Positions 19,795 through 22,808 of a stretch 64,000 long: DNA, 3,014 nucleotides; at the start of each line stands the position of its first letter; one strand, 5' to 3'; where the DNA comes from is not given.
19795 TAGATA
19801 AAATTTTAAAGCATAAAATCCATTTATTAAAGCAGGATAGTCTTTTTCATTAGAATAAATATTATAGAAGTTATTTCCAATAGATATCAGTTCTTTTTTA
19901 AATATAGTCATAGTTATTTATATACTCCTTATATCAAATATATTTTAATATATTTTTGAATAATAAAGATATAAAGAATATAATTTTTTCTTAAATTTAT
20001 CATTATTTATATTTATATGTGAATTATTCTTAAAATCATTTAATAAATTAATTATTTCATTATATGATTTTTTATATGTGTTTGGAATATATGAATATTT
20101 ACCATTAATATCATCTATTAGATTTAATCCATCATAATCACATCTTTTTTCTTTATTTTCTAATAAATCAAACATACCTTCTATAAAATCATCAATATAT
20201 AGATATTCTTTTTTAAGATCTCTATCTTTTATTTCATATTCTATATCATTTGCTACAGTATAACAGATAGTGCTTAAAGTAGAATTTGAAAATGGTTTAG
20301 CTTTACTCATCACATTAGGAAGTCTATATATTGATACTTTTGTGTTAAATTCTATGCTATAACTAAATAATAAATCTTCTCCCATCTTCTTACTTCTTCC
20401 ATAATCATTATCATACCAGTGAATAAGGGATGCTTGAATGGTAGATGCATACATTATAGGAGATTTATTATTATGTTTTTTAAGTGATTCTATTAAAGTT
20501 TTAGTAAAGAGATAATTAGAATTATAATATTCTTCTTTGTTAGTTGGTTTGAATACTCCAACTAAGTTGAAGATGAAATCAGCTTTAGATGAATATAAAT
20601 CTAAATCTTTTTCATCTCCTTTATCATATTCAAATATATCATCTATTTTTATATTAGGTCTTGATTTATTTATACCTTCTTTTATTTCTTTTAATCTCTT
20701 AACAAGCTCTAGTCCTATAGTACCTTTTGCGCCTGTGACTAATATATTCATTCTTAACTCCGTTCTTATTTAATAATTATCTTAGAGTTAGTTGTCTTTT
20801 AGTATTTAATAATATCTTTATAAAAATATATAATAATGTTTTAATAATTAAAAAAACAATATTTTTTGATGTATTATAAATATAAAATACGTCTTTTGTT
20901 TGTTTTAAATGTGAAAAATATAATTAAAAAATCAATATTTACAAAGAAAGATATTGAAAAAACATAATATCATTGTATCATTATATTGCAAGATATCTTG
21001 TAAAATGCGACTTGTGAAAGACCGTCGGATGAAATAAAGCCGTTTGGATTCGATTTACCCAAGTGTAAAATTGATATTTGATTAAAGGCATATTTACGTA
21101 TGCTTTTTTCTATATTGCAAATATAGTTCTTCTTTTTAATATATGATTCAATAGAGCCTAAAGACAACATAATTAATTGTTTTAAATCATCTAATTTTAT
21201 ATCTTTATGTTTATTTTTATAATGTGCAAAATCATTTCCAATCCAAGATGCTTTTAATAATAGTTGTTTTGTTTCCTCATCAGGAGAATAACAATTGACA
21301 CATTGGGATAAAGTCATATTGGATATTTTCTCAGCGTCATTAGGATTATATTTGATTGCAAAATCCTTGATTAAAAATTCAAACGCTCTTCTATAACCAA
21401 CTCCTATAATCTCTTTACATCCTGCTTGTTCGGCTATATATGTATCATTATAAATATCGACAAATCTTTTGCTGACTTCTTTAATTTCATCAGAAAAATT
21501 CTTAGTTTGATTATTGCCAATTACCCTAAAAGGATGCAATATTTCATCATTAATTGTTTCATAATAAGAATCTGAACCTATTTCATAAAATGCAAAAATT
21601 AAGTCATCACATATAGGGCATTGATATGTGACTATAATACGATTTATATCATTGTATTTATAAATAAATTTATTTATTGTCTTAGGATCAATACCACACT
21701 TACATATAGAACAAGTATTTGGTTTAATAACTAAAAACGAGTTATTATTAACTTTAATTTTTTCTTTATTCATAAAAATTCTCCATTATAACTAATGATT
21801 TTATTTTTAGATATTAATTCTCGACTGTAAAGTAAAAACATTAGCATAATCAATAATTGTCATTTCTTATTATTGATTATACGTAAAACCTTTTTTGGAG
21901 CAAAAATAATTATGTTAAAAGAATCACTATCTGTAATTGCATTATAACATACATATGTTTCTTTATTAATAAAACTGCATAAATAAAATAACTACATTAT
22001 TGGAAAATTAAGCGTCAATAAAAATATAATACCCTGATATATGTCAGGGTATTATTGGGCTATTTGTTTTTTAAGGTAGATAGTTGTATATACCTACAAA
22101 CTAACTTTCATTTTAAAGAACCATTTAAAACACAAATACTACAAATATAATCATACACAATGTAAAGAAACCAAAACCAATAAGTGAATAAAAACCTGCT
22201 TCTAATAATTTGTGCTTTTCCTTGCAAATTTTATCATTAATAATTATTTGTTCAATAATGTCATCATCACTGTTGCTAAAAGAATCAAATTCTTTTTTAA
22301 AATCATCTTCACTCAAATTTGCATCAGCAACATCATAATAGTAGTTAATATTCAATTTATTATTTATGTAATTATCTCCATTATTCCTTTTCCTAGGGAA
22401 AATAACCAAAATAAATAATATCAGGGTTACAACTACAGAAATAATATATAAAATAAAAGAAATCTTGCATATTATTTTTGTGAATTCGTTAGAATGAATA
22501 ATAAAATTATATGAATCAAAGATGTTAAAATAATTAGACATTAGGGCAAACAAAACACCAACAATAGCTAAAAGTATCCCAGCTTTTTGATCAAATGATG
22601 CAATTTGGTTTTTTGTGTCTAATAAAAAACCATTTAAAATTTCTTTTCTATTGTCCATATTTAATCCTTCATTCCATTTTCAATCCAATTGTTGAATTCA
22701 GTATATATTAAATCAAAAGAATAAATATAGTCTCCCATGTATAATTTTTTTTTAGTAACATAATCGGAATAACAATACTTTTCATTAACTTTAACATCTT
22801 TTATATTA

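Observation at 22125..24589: AbiH-like gene packed into one transcription unit with a Pycsar-type cyclase and TM effector (possible three-gene defence module)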

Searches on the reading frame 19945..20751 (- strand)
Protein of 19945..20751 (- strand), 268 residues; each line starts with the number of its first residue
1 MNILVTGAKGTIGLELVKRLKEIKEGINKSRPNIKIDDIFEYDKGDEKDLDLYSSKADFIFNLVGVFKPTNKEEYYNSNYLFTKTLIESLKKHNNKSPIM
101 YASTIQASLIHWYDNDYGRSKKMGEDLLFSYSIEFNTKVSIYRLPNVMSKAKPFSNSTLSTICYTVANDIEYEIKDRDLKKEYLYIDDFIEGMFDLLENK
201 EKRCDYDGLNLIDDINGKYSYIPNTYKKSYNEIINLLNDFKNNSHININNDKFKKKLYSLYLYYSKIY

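Call 3: search_protein_families(library=pfam, proteins=[window:19945-20751:-], max_evalue=0.1)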
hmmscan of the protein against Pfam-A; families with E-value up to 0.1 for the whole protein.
window:19945-20751:- (268 aa): 7 families
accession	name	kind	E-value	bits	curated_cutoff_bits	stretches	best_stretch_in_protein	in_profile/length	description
PF01370.27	Epimerase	-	2.8e-16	60.1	20.9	1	3-201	1-229/240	NAD dependent epimerase/dehydratase family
PF07993.18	NAD_binding_4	-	5.8e-06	26.1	20.1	1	99-153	159-213/258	Male sterility protein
PF16363.11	GDP_Man_Dehyd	-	7e-05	22.9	27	1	117-202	153-242/332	GDP-mannose 4,6 dehydratase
PF04321.23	RmlD_sub_bind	-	0.0035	16.9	27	1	1-28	1-29/287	RmlD substrate binding domain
PF01073.25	3Beta_HSD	-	0.0062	16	22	1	4-107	1-119/280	3-beta hydroxysteroid dehydrogenase/isomerase family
PF02719.21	Polysacc_synt_2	-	0.0094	15.6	20.2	0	3-23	1-21/293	Polysaccharide biosynthesis protein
PF21694.2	DNA_pol3_delta_C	-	0.069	13.6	27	0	133-184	63-113/121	DNA polymerase III delta subunit, C-terminal domain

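Call 67: search_protein_families(library=ncbifam, proteins=[window:19945-20751:-], max_evalue=0.01)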
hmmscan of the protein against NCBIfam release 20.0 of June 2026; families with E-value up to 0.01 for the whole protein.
window:19945-20751:- (268 aa): 6 families
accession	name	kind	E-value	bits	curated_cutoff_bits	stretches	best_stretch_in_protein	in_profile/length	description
NF047837.1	UDPAcbARedWbcJ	equivalog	1.3e-33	116.5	500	1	1-205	1-192/372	UDP-2-acetamido-2,6-beta-L-arabino-hexul-4-ose reductase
TIGR01777.1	yfcH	hypoth_equivalog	6.8e-05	22.6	207.35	1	3-116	1-119/292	TIGR01777 family oxidoreductase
NF050030.1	thlkprotThyD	equivalog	0.0018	17.5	400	0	1-114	1-128/305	thylakoid membrane protein ThyD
NF009092.0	PRK12428.1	subfamily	0.0028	17.3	242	1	2-106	7-119/261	coniferyl-alcohol dehydrogenase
TIGR01746.1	Thioester-redct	subfamily_domain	0.0031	16.8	213.35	0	93-150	146-198/371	thioester reductase domain-containing protein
NF043036.1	ErythonDh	equivalog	0.0034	16.6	325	0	1-45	1-44/321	D-erythronate dehydrogenase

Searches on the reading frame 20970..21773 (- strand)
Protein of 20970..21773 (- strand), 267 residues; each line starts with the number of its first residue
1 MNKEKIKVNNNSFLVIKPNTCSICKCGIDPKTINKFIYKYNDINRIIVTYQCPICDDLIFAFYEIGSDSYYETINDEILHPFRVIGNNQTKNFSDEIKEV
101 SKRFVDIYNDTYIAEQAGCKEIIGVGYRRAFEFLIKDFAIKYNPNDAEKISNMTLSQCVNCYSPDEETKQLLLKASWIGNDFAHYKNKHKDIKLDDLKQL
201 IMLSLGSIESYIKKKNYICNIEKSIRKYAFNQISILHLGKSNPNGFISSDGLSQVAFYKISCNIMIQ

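Call 3: search_protein_families(library=pfam, proteins=[window:20970-21773:-], max_evalue=0.1)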
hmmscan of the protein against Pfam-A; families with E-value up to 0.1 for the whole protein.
window:20970-21773:- (267 aa): 1 family
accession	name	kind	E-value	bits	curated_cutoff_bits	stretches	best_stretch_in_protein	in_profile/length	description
PF13643.11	DUF4145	-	0.00051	20.5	23.1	1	125-201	16-84/88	Domain of unknown function (DUF4145)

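Call 4: search_protein_families(library=padloc, proteins=[window:20970-21773:-], max_evalue=0.1)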
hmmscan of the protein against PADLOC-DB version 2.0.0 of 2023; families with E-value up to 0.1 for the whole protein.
window:20970-21773:- (267 aa): 0 families

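Call 67: search_protein_families(library=ncbifam, proteins=[window:20970-21773:-], max_evalue=0.01)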
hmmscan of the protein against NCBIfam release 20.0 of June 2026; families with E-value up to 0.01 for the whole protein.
window:20970-21773:- (267 aa): 0 families

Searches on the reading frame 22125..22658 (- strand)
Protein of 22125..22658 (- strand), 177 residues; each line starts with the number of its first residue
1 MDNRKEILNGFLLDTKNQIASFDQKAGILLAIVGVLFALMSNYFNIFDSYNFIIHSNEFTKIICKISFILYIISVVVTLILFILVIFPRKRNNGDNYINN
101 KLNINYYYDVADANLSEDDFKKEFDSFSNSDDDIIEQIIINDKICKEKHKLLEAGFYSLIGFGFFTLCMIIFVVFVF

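Call 3: search_protein_families(library=pfam, proteins=[window:22125-22658:-], max_evalue=0.1)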
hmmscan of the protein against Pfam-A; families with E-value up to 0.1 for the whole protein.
window:22125-22658:- (177 aa): 3 families
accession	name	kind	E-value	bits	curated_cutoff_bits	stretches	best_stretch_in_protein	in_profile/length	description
PF18967.5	PycTM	-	5.8e-07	30.3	27.2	1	67-157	12-102/107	Pycsar effector protein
PF02226.22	Pico_P1A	-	0.025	15.1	21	1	100-137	25-62/68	Picornavirus coat protein (VP4)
PF13623.11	SurA_N_2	-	0.062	13.6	28.5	0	69-129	11-65/145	SurA-like N-terminal domain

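Call 4: search_protein_families(library=padloc, proteins=[window:22125-22658:-], max_evalue=0.1)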
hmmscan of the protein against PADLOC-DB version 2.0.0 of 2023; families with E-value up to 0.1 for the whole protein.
window:22125-22658:- (177 aa): 7 families
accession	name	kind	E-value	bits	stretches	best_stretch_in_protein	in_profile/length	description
PDLC02364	PycTM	-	6.8e-21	73.3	1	4-174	5-151/160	-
PDLC02363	PycTM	-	1.1e-17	62.3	1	3-172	4-152/154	-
PDLC02365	PycTM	-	2e-12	45.7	1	6-175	3-160/165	-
PDLC00711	Effector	-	1e-06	27.1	1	19-157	22-145/164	2TM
PDLC00691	Effector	-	3.5e-06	25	1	27-174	26-169/176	2TM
PDLC00668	Effector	-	1.5e-05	23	1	24-174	30-179/184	2TM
PDLC00685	Effector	-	8.7e-05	20.4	1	23-158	36-154/174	2TM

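Call 67: search_protein_families(library=ncbifam, proteins=[window:22125-22658:-], max_evalue=0.01)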
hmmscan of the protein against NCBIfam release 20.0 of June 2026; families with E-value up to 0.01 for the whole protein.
window:22125-22658:- (177 aa): 1 family
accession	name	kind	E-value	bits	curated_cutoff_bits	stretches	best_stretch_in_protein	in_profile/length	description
NF033218.1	anchor_AmaP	equivalog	0.0014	18.4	55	1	28-93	14-76/166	alkaline shock response membrane anchor protein AmaP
